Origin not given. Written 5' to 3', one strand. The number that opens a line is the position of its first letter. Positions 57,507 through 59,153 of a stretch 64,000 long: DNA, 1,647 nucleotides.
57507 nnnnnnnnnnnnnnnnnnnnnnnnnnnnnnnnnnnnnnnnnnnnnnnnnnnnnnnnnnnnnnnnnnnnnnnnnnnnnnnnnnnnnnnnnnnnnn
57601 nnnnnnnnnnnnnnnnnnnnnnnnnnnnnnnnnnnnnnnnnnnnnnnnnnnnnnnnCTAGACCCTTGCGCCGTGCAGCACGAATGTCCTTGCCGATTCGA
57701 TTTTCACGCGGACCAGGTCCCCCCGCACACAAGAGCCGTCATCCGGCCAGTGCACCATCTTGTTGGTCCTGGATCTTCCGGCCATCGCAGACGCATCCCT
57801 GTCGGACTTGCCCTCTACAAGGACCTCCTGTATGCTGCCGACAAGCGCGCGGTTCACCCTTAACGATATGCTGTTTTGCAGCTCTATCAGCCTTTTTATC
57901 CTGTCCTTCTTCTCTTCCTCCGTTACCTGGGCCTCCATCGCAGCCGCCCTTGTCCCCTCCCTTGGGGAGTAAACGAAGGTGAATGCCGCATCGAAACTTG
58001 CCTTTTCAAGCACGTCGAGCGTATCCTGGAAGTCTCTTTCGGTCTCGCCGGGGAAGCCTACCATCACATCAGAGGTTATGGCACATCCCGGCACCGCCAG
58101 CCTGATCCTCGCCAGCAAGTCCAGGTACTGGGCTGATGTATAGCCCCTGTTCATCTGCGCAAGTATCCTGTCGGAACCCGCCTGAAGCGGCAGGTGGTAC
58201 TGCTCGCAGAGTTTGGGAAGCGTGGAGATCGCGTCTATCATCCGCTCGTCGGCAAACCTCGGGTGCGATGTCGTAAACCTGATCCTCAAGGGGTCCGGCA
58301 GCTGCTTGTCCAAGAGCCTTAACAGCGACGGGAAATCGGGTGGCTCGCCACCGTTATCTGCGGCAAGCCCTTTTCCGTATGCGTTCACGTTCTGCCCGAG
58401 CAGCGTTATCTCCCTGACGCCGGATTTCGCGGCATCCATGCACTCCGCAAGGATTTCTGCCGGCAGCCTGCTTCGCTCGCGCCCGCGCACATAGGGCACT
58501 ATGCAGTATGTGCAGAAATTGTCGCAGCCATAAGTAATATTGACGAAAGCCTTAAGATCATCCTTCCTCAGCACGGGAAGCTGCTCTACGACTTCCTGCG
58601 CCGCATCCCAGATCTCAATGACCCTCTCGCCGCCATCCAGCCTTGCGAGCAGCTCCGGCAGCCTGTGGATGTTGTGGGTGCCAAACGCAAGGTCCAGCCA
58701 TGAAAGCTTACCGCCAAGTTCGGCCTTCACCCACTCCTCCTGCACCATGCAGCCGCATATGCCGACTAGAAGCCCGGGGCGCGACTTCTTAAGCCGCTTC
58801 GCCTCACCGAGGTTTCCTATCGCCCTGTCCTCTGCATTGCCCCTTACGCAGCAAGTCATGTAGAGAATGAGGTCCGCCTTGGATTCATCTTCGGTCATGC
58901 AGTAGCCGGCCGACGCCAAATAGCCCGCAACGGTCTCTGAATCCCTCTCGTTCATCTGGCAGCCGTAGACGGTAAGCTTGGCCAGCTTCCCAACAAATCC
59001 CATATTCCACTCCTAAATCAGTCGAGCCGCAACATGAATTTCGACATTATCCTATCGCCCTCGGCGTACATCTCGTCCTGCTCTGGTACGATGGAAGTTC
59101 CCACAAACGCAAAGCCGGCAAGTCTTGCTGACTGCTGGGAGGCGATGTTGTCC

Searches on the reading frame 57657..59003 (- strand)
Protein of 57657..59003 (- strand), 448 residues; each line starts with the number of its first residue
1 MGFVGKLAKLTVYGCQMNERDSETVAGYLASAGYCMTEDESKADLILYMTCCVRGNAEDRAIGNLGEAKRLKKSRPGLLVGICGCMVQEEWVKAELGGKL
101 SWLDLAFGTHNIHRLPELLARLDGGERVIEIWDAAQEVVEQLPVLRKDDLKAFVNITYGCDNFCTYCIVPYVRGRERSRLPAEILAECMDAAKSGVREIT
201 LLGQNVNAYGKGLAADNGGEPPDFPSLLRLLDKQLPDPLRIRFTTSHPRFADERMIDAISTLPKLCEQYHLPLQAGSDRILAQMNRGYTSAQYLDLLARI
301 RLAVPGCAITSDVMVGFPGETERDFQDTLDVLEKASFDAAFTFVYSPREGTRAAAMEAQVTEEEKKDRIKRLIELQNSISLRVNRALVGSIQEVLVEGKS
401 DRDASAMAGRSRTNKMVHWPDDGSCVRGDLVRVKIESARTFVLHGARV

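Call 20: search_protein_families(library=pfam, proteins=[window:57657-59003:-], max_evalue=0.001)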
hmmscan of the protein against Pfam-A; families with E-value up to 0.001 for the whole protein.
window:57657-59003:- (448 aa): 3 families
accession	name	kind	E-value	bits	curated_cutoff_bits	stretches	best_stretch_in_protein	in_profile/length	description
PF04055.27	Radical_SAM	-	4e-29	102.4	29.5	1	154-331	1-165/166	Radical SAM superfamily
PF00919.26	UPF0004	-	2.3e-23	82.5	27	1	10-91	4-83/98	Uncharacterized protein family UPF0004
PF01938.26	TRAM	-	9.7e-08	32.2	21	1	386-445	2-58/61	TRAM domain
